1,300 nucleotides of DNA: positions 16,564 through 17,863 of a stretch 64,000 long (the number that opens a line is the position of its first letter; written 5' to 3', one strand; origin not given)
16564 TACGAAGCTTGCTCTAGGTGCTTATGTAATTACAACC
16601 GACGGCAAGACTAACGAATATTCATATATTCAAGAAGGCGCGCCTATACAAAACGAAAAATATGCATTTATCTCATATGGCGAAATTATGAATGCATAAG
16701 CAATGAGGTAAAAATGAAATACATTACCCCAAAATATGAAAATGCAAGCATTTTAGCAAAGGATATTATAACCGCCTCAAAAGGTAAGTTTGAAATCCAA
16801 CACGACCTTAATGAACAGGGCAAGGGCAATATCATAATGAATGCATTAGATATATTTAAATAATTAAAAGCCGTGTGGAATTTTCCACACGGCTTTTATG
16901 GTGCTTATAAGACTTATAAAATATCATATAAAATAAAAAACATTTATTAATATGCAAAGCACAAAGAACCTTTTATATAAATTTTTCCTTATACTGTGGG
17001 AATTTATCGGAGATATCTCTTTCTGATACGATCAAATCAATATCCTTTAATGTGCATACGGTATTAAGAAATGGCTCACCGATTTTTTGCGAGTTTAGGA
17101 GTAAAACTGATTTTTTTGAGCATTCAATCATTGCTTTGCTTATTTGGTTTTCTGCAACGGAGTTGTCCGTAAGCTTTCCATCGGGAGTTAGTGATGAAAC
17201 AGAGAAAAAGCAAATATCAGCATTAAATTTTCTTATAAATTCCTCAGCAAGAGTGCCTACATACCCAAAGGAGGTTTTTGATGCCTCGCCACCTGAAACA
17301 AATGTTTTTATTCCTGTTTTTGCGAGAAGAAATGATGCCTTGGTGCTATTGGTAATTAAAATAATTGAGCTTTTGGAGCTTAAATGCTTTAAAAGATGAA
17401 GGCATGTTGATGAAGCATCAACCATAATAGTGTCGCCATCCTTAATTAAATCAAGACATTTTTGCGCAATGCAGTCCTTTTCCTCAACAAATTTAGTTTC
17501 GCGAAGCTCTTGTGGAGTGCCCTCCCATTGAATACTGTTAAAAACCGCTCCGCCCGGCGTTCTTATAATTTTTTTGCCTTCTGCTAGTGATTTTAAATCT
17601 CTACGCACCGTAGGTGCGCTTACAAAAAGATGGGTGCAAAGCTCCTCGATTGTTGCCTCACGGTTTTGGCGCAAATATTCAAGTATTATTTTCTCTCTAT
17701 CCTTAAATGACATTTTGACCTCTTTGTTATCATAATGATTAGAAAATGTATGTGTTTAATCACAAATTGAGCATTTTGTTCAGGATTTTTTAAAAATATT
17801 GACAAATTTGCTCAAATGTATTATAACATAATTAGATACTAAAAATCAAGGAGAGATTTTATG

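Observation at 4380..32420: Six paralogous cassettes: a secreted passenger protein carrying a shared ~137-aa module, then a conserved 49-aa ORF and a hairpin terminator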

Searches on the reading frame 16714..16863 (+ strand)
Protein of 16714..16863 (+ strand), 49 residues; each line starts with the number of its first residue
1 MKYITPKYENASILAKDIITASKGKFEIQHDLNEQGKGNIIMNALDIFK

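Call 4: search_protein_families(library=pfam, proteins=[window:16714-16863:+], max_evalue=0.01)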
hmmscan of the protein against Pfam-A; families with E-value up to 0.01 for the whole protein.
window:16714-16863:+ (49 aa): 0 families

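Call 5: search_protein_families(library=ncbifam, proteins=[window:16714-16863:+], max_evalue=0.01)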
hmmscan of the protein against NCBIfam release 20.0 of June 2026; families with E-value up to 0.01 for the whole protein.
window:16714-16863:+ (49 aa): 0 families

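Call 28: find_homologous_proteins(query=A3, max_evalue=0.01)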
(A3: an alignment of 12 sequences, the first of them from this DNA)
Query A3 (12 sequences) (49 aa, profile of the alignment): 431 proteins with E <= 0.01 among 552 candidates; the best 120 are listed.
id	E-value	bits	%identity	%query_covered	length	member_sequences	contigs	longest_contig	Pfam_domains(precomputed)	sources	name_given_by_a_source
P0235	2.0e-25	106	57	100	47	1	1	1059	-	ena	-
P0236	4.2e-25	105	59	100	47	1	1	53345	-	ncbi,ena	-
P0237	7.1e-25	104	57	100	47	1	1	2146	-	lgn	-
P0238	1.2e-24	103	59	100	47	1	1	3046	-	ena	-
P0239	1.4e-24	103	57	100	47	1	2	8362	-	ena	-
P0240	1.9e-24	103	53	100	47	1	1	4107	-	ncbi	-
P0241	2.7e-24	102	58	98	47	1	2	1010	-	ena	-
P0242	2.9e-24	102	53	100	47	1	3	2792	-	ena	-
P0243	5.9e-24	101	71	100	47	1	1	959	-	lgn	-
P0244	6.1e-24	101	55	100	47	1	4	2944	-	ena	-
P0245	7.0e-24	101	51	100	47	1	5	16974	-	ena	-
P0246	9.9e-24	101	53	100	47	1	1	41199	-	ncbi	-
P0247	9.9e-24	101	56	100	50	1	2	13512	-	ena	-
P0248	1.1e-23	100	55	100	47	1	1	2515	-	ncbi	-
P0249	1.2e-23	100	55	100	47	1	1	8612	-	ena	-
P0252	1.8e-23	100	55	100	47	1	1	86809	-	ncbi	-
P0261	4.3e-23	99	52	100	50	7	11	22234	-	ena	-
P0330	2.4e-21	93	51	100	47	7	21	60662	-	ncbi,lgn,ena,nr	ncbi:MAG: hypothetical protein J6A53_01100 [Clostridia bacterium]|nr:hypothetical protein [Clostridi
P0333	2.6e-21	93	52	100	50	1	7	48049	-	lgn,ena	-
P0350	6.0e-21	92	43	98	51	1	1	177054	-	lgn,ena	-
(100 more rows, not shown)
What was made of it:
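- The peptide family has 431 clusters, and the 120 listed are almost all 47-51 aa (call 28). Conserved start codon, RBS and length in 431 clusters (call 28).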

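Call 29: find_encoding_contigs(protein=P0350, flank=6000, max_places=3)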
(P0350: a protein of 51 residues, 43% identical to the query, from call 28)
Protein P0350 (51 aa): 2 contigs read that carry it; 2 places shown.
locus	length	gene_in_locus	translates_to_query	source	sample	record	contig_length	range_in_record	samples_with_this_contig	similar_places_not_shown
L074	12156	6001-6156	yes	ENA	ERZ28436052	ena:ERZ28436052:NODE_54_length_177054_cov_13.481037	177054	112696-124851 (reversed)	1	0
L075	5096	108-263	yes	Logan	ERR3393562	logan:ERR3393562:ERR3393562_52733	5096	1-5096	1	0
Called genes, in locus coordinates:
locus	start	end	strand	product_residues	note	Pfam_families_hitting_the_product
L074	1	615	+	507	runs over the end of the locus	PF01336:tRNA_anti-codon, PF00152:tRNA-synt_2, PF01409:tRNA-synt_2d (faint)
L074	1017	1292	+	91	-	-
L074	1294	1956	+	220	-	-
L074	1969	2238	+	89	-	PF20648:DUF6809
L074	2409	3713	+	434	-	PF02056:Glyco_hydro_4, PF11975:Glyco_hydro_4C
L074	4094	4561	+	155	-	-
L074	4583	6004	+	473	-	PF13306:LRR_5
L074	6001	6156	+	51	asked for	-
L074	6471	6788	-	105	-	-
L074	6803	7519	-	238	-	PF14284:PcfJ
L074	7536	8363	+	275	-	-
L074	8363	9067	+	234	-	PF01863:YgjP-like, PF10263:SprT-like (weak)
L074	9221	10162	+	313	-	PF01047:MarR (weak)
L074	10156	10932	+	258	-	-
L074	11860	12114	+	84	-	-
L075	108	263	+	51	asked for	-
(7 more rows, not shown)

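Call 30: find_encoding_contigs(protein=P0330, flank=6000, max_places=6)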
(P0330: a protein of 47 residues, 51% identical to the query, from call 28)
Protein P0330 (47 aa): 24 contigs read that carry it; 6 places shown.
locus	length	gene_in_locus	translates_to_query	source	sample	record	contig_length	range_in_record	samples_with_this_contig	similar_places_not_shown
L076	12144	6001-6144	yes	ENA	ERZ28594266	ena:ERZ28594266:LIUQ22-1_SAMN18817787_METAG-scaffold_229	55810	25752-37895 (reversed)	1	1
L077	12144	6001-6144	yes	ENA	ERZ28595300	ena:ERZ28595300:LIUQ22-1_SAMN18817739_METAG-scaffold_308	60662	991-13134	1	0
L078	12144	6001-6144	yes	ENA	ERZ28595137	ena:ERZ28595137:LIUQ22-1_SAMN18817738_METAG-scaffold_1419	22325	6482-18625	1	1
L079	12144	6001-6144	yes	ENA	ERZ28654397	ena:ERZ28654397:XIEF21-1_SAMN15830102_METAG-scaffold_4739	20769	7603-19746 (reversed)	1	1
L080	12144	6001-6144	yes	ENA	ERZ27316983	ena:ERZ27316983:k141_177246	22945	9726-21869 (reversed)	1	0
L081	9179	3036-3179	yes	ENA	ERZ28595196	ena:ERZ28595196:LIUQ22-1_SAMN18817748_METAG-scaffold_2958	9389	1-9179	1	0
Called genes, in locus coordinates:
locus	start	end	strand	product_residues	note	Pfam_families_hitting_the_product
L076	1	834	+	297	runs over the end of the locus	PF02195:ParB_N, PF17762:HTH_ParB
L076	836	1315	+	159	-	-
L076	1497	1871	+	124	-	PF01475:FUR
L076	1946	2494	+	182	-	PF21349:RUBY_RBDX, PF02915:Rubrerythrin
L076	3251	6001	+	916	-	PF03009:GDPD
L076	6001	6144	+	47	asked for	-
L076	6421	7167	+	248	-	PF03372:Exo_endo_phos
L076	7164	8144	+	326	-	PF04616:Glyco_hydro_43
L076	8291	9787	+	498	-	PF04616:Glyco_hydro_43, PF17851:GH43_C2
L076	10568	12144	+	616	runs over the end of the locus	-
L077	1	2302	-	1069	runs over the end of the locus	PF01381:HTH_3, PF12844:HTH_19 (weak), PF13443:HTH_26 (faint), PF09479:Flg_new, PF18998:Flg_new_2, PF09479:Flg_new (weak)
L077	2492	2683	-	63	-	-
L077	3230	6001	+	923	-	PF03009:GDPD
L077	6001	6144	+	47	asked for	-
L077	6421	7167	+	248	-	PF03372:Exo_endo_phos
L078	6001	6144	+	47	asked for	-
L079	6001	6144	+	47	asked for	-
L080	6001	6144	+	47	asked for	-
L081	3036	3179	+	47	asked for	-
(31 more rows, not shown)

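Call 45: predict_structure(alignment_id=A5)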
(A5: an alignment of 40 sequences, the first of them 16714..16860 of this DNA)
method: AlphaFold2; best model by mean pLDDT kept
length: 49 residues; sequences in the alignment: 40
mean_pLDDT: 54.4   pTM: 0.17
mean pLDDT of the five models: 54.4, 52.7, 52.1, 50.0, 49.4
residues with pLDDT >= 90: 0; 70-90: 0; 50-70: 38; < 50: 11
segments of 3 or more residues with pLDDT < 50: 29-32
pLDDT, mean of each block of 10 residues (from residue 1): 55 56 52 50 61
secondary structure, 60 per line:
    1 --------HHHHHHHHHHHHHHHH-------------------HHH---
elements in order: H9-24
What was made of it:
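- Peptide: not confidently folded alone, pLDDT 54 (call 45).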

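Call 46: search_protein_families(library=pfam, alignment_id=A5, max_evalue=5)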
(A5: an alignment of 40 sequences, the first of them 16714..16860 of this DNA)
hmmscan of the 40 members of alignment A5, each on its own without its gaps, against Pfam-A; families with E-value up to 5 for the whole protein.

A. member 1, window:16714-16860:+ (49 aa): 0 families

B. families by the number of members that match (of 40 scanned): 4 families
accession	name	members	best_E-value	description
PF14085.11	DUF4265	1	0.036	Domain of unknown function (DUF4265)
PF23671.1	HTH_70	1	0.092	HTH 3-helical bundle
PF17791.7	MG3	1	0.11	Macroglobulin domain MG3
PF03480.18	DctP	1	0.14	Bacterial extracellular solute-binding protein, family 7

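Call 59: find_encoding_contigs(protein=P0252, flank=4500, max_places=3)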
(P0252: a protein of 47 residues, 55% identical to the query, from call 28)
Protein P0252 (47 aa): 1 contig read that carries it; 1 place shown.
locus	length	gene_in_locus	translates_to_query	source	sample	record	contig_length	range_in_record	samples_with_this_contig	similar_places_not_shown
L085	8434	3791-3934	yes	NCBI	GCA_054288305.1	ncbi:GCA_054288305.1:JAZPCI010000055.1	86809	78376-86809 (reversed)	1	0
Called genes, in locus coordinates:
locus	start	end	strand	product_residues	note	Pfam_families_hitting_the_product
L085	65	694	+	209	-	PF13408:Zn_ribbon_recom (weak), PF14287:DUF4368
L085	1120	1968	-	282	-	PF02311:AraC_binding, PF12833:HTH_18, PF00165:HTH_AraC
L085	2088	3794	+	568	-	PF13306:LRR_5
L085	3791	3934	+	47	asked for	-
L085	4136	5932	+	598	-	PF07944:Beta-AFase-like_GH127_cat, PF20736:Glyco_hydro127M (weak), PF20737:Glyco_hydro127C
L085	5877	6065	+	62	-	-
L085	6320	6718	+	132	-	-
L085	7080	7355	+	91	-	-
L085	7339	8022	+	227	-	-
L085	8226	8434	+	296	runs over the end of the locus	PF02661:Fic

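Call 60: find_encoding_contigs(protein=P0261, flank=4500, max_places=8)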
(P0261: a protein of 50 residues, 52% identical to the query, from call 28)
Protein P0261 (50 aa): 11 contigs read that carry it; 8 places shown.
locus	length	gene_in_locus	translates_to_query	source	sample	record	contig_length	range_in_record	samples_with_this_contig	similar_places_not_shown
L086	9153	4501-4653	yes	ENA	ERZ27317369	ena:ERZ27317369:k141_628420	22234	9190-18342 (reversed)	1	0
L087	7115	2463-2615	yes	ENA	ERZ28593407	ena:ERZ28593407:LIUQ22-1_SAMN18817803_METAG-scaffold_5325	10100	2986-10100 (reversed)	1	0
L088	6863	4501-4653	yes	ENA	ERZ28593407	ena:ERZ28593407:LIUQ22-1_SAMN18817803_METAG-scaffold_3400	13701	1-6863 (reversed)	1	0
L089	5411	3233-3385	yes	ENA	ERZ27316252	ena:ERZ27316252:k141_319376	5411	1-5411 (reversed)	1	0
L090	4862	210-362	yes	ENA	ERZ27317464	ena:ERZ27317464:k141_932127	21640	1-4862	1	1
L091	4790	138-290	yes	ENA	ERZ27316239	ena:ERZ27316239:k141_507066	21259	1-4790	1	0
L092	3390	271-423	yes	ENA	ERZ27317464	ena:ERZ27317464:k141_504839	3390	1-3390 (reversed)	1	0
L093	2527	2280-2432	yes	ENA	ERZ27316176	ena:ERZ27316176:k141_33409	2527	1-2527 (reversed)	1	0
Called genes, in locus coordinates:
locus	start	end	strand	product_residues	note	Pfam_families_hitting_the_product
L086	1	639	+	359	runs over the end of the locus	PF01420:Methylase_S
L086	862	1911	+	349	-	PF01381:HTH_3, PF12844:HTH_19, PF13443:HTH_26 (faint), PF13560:HTH_31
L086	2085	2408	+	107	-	-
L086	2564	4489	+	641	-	PF13306:LRR_5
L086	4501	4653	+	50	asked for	-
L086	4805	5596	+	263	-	-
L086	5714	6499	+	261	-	PF14808:TMEM164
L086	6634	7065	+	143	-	-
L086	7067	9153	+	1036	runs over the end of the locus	PF00004:AAA (weak), PF07724:AAA_2 (faint), PF13191:AAA_16 (faint), PF13401:AAA_22 (faint), PF00004:AAA, PF01434:Peptidase_M41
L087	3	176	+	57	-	?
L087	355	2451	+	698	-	PF13306:LRR_5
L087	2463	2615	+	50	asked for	-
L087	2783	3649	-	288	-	PF01522:Polysacc_deac_1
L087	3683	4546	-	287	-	PF02311:AraC_binding (weak), PF12833:HTH_18, PF00165:HTH_AraC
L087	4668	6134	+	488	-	PF13306:LRR_5, PF13855:LRR_8 (faint)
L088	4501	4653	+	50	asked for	-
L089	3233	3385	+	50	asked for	-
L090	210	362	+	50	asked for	-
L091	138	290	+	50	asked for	-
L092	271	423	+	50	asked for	-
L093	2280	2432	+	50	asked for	-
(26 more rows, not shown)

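Call 61: find_encoding_contigs(protein=P0333, flank=4500, max_places=6)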
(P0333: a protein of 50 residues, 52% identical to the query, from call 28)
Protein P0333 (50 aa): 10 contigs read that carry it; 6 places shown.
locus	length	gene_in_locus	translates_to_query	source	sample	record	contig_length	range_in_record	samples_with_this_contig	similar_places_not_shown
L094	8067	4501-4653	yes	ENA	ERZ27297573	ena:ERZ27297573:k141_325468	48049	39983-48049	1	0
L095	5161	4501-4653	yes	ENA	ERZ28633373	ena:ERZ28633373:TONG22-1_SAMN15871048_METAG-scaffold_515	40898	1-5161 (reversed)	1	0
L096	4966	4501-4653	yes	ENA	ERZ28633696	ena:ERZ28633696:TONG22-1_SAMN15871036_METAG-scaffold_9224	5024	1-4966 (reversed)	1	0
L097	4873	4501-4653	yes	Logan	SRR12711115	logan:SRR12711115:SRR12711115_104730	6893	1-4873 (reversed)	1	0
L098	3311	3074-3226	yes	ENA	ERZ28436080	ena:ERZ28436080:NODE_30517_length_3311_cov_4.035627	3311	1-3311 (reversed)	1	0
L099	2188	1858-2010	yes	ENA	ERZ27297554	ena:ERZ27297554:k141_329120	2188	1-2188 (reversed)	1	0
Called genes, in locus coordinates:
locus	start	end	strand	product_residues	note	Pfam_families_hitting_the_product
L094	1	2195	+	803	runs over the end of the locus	PF04041:Glyco_hydro_130 (weak), PF22422:MGH1-like_GH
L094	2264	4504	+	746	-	PF13306:LRR_5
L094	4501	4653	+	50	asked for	-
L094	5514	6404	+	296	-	PF23343:REP_ORF2-G2P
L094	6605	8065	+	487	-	?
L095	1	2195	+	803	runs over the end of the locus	PF04041:Glyco_hydro_130 (weak), PF22422:MGH1-like_GH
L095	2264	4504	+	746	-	PF13306:LRR_5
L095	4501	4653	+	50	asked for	-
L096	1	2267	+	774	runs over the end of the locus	?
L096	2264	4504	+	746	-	PF13306:LRR_5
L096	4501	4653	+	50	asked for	-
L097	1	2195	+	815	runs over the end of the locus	PF04041:Glyco_hydro_130 (weak), PF22422:MGH1-like_GH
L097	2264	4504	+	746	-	PF13306:LRR_5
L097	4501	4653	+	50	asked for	-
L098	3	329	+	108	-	?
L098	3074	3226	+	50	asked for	-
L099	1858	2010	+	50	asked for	-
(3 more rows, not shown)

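Call 73: search_solved_structures(query=A5, max_evalue=10)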
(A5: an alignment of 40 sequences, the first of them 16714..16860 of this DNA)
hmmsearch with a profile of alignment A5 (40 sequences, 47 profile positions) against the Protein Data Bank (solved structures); distinct sequences matched with E-value up to 10: 3.
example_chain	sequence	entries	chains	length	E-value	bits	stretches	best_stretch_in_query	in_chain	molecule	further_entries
9au6_A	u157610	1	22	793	0.087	15.8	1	23-45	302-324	Flagellin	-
3bjo_A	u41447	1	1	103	0.5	13.4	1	3-30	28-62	Uncharacterized ATP-binding protein MJ1010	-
8qma_S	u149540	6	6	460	1.1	12.3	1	2-19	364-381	PAP6 | PAP6, FLN1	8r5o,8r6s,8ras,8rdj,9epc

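Call 81: search_protein_families(library=ncbifam, alignment_id=A5, max_evalue=10)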
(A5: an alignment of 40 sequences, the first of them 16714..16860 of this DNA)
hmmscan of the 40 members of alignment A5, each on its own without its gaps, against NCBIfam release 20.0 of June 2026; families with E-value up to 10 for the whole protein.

A. member 1, window:16714-16860:+ (49 aa): 0 families

B. families by the number of members that match (of 40 scanned): 4 families
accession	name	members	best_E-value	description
NF005577.0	PRK07269.1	4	0.018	cystathionine gamma-synthase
TIGR01702.1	CO_DH_cata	3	0.079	anaerobic carbon-monoxide dehydrogenase catalytic subunit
NF003387.0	PRK04531.1-2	1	0.02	acetylglutamate kinase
NF003386.0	PRK04531.1-1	1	0.036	acetylglutamate kinase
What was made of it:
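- No hit to any NCBIfam or Pfam family, RiPP precursor models included, even at E<=5-10 (calls 46, 81).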

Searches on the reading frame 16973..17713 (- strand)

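Call 8: search_protein_families(library=pfam, proteins=[window:16973-17713:-], max_evalue=0.001)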
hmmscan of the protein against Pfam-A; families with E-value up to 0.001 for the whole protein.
window:16973-17713:- (246 aa): 5 families
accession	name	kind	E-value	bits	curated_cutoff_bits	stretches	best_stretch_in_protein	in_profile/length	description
PF00455.28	DeoRC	-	7.4e-41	140.2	31.8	1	76-231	3-159/160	DeoR C terminal sensor domain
PF08220.18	HTH_DeoR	-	8.6e-16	57.9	21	1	6-61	1-56/57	DeoR-like helix-turn-helix domain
PF08279.18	HTH_11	-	3.2e-06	27.3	25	1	6-54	1-51/55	HTH domain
PF01022.26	HTH_5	-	0.00013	22.2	22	1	10-44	7-40/47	Bacterial regulatory protein, arsR family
PF13412.12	HTH_24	-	0.00034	20.6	21.9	1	9-44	7-42/48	Winged helix-turn-helix DNA-binding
